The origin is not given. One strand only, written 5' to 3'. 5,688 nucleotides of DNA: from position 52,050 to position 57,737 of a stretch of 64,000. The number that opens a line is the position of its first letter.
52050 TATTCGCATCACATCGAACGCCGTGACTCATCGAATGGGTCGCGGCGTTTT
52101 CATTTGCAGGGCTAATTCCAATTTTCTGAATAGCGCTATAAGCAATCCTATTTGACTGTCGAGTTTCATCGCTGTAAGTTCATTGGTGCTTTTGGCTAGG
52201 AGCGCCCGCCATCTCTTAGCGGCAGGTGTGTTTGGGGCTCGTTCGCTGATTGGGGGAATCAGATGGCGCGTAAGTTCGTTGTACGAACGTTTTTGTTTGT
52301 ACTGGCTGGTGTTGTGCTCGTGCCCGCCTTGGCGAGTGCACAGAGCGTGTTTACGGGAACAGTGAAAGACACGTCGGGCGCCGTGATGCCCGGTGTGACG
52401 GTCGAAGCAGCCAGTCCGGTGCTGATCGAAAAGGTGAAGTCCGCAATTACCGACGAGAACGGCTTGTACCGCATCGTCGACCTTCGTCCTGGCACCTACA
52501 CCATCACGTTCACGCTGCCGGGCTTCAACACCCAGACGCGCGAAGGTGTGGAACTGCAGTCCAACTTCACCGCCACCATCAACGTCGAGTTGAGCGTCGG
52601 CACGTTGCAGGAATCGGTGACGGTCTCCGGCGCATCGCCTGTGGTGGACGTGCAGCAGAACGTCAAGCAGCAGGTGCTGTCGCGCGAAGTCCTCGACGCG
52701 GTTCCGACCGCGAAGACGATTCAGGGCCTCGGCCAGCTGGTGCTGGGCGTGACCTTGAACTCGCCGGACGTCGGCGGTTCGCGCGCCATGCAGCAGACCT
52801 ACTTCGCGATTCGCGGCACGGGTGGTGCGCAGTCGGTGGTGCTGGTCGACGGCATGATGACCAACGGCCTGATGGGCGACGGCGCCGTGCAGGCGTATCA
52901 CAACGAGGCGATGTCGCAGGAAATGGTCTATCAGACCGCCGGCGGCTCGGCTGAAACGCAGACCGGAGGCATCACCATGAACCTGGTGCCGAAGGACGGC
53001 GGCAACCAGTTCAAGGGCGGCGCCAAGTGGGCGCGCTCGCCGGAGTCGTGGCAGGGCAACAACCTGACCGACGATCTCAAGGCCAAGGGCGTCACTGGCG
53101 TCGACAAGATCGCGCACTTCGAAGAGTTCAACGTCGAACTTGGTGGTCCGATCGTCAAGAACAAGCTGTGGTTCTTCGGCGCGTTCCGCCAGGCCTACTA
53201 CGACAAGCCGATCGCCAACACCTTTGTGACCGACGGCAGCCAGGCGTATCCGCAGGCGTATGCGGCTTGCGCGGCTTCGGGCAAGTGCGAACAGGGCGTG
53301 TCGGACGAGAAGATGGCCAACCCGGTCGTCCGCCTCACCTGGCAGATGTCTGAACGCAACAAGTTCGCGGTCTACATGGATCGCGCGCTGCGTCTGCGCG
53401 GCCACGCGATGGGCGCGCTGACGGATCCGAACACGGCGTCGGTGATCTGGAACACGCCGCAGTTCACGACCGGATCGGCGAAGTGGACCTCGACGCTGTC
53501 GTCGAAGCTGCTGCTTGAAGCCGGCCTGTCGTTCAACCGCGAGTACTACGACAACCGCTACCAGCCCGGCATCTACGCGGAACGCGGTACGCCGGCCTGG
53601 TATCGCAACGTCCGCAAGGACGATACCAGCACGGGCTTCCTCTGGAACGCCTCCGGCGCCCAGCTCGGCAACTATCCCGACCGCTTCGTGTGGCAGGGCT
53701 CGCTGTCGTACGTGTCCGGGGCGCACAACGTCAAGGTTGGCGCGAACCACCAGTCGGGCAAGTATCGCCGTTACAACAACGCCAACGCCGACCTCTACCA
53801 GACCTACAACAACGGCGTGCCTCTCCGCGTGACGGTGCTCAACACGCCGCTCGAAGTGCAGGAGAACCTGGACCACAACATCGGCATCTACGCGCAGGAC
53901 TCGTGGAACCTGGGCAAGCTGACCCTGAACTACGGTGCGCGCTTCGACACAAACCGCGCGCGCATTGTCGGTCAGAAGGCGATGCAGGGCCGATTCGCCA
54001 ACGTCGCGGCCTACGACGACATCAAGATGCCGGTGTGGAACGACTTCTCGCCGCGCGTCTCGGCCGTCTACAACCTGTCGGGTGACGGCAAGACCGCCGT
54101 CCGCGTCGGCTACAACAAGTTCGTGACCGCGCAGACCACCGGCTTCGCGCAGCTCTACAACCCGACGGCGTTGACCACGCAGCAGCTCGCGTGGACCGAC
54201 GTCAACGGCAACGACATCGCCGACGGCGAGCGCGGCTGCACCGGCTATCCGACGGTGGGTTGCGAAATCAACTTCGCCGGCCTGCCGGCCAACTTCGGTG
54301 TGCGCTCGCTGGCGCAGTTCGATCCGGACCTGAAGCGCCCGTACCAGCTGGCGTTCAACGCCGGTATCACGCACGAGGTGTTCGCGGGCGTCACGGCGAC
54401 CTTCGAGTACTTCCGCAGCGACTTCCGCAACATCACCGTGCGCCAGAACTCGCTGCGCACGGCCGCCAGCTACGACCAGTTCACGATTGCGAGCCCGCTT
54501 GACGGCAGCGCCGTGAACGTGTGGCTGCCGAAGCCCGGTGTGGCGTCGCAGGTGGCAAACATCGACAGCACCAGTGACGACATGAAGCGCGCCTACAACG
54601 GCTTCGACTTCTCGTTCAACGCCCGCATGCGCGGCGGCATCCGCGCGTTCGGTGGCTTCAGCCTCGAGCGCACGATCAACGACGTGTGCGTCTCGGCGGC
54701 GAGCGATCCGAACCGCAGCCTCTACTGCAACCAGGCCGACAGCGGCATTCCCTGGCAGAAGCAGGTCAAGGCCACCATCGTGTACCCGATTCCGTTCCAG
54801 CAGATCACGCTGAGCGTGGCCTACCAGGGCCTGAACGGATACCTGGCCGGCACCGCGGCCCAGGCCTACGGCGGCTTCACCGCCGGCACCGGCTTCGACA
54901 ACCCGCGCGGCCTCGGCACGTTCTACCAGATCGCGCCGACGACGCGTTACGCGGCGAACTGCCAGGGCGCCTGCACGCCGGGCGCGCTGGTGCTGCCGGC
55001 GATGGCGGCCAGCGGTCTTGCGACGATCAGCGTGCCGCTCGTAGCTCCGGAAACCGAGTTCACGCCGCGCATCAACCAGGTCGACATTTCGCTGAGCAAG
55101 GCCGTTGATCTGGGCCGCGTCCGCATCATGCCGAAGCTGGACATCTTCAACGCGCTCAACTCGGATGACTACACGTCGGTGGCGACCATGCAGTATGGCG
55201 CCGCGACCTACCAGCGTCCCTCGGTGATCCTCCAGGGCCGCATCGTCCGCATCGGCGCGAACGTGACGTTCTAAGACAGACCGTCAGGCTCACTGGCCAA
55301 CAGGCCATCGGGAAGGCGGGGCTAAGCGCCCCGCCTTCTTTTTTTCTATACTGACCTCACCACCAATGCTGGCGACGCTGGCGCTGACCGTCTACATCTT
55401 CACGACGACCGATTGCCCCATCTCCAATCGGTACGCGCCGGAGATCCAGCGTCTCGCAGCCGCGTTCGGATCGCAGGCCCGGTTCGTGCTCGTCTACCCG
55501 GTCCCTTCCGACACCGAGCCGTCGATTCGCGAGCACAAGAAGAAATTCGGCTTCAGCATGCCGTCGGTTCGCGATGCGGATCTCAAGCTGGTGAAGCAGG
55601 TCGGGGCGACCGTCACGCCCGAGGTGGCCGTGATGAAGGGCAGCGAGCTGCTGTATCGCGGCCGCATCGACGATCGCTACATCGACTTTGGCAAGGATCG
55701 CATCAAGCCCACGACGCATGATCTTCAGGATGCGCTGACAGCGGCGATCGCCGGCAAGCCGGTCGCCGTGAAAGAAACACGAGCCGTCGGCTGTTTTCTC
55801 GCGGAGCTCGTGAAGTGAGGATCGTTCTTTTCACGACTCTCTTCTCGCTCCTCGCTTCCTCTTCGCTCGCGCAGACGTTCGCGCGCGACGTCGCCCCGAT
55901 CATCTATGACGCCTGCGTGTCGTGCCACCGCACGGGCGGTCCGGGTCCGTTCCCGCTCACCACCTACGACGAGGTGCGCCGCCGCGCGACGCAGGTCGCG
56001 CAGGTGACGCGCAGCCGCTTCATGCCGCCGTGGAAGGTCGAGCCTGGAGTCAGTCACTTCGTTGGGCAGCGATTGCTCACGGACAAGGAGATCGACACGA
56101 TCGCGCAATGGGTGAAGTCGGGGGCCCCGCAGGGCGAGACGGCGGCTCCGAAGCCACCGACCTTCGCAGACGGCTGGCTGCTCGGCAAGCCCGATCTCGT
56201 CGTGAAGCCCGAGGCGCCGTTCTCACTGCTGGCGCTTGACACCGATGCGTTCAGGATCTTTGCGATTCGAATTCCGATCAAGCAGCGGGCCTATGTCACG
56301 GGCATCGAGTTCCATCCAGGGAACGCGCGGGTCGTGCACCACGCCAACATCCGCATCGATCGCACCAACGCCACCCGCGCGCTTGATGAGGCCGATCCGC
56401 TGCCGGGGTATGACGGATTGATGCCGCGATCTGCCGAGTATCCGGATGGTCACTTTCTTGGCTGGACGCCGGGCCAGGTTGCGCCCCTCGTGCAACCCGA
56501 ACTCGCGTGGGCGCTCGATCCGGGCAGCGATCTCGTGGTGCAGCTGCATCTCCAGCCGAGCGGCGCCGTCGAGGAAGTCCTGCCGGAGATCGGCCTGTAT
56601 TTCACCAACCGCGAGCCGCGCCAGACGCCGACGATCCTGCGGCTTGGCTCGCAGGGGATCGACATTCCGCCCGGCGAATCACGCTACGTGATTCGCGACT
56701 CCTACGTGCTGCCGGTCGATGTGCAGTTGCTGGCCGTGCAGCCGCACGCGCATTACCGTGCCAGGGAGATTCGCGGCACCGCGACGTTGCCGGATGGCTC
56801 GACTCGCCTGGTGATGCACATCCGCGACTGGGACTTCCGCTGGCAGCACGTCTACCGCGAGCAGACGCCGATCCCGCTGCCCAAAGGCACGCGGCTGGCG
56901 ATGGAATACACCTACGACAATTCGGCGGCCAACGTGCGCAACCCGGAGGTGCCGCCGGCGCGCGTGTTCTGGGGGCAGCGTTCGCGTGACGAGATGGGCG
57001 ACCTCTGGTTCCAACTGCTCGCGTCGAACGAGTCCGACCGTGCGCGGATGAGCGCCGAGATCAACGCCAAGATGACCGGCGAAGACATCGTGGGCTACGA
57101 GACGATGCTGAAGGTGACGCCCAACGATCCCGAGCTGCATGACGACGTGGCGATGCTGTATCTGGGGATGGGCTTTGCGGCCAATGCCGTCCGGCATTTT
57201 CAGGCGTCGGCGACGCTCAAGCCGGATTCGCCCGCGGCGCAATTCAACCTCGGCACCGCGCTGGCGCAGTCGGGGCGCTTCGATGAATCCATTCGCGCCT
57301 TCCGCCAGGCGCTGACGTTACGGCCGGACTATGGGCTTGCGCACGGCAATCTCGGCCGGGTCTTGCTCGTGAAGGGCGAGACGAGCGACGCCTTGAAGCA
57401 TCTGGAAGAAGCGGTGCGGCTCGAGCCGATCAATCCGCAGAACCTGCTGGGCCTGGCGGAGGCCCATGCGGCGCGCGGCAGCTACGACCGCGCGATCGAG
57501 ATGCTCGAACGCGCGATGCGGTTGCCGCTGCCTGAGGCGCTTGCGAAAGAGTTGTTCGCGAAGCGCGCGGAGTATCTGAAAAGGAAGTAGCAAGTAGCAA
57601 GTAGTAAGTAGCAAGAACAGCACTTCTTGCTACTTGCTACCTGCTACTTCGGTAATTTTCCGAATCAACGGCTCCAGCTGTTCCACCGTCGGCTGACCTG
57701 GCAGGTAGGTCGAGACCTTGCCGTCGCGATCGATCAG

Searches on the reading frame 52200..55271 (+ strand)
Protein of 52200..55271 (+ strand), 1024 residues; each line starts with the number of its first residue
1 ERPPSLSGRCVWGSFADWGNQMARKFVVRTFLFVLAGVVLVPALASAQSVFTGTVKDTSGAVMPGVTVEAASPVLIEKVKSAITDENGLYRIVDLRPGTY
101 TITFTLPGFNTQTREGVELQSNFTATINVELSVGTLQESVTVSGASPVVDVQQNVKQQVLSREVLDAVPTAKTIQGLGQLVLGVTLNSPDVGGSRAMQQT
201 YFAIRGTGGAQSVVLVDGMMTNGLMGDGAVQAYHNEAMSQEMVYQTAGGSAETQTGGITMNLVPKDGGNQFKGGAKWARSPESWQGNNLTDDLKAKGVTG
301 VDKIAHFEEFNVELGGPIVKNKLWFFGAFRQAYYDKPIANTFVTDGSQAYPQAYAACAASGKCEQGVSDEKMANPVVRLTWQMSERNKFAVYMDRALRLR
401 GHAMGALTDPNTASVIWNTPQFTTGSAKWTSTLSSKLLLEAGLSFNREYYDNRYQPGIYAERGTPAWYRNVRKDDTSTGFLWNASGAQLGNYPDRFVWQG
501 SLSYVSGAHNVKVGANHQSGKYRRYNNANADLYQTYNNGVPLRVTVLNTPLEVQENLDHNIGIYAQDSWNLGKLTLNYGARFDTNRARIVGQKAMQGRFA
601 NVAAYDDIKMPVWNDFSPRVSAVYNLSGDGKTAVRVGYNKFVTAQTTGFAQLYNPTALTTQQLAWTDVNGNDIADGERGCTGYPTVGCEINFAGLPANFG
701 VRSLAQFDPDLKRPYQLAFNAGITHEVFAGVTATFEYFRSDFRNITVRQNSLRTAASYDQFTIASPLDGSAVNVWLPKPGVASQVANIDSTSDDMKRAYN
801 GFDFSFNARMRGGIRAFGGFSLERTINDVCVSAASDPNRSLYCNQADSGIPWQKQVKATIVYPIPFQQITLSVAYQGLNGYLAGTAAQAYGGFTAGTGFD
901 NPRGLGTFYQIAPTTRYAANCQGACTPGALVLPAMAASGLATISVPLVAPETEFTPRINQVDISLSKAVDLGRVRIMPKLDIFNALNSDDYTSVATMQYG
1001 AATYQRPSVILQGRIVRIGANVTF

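Call 67: search_protein_families(library=pfam, proteins=[window:52200-55271:+], max_evalue=0.00001)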
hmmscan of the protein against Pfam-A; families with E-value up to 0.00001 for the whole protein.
window:52200-55271:+ (1024 aa): 3 families
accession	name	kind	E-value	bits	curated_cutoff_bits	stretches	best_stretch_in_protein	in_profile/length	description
PF25183.1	OMP_b-brl_4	-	4e-37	128.5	30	1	368-996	150-816/838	Outer membrane beta barrel domain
PF13620.12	CarboxypepD_reg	-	1.2e-18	67.7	32.3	1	52-131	3-81/82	Carboxypeptidase regulatory-like domain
PF13715.12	CarbopepD_reg_2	-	1.7e-08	34.8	32.2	1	52-137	2-82/88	CarboxypepD_reg-like domain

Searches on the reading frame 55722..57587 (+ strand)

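Call 67: search_protein_families(library=pfam, proteins=[window:55722-57587:+], max_evalue=0.00001)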
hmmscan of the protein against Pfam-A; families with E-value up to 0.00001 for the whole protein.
window:55722-57587:+ (622 aa): 13 families
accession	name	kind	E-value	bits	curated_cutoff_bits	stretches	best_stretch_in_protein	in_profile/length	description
PF07719.23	TPR_2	-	2.3e-20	71.4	27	1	505-537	2-34/34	Tetratricopeptide repeat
PF13432.12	TPR_16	-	1.4e-18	67.4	32.7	2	477-536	4-63/65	Tetratricopeptide repeat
PF14559.12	TPR_19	-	4.7e-17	62.5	25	2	552-599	5-52/68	Tetratricopeptide repeat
PF13414.12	TPR_11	-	6.6e-17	61.4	26.8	1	511-549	1-39/42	TPR repeat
PF00515.34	TPR_1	-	1.1e-16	60.3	27.8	1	505-537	2-34/34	Tetratricopeptide repeat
PF13424.12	TPR_12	-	7.8e-15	55.3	30.1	2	505-567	4-74/77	Tetratricopeptide repeat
PF13428.12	TPR_14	-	4.2e-14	52.1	23.5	0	504-546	1-43/44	Tetratricopeptide repeat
PF13431.12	TPR_17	-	4.7e-13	48.7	24.4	0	526-558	1-33/34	Tetratricopeptide repeat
PF13176.12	TPR_7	-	5e-12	45.3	27.9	0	509-537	4-32/36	Tetratricopeptide repeat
PF13181.12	TPR_8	-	8.3e-12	44.7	25.7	0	506-537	3-34/34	Tetratricopeptide repeat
PF13374.12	TPR_10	-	4.5e-08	33.3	27.5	0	509-534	7-32/42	Tetratricopeptide repeat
PF13371.12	TPR_9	-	1e-07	32.3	35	0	460-506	19-65/73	Tetratricopeptide repeat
PF23914.1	TPR_CcmH_CycH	-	3.1e-06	27.6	42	0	508-599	54-148/158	Cytochrome c-type biogenesis protein H TPR domain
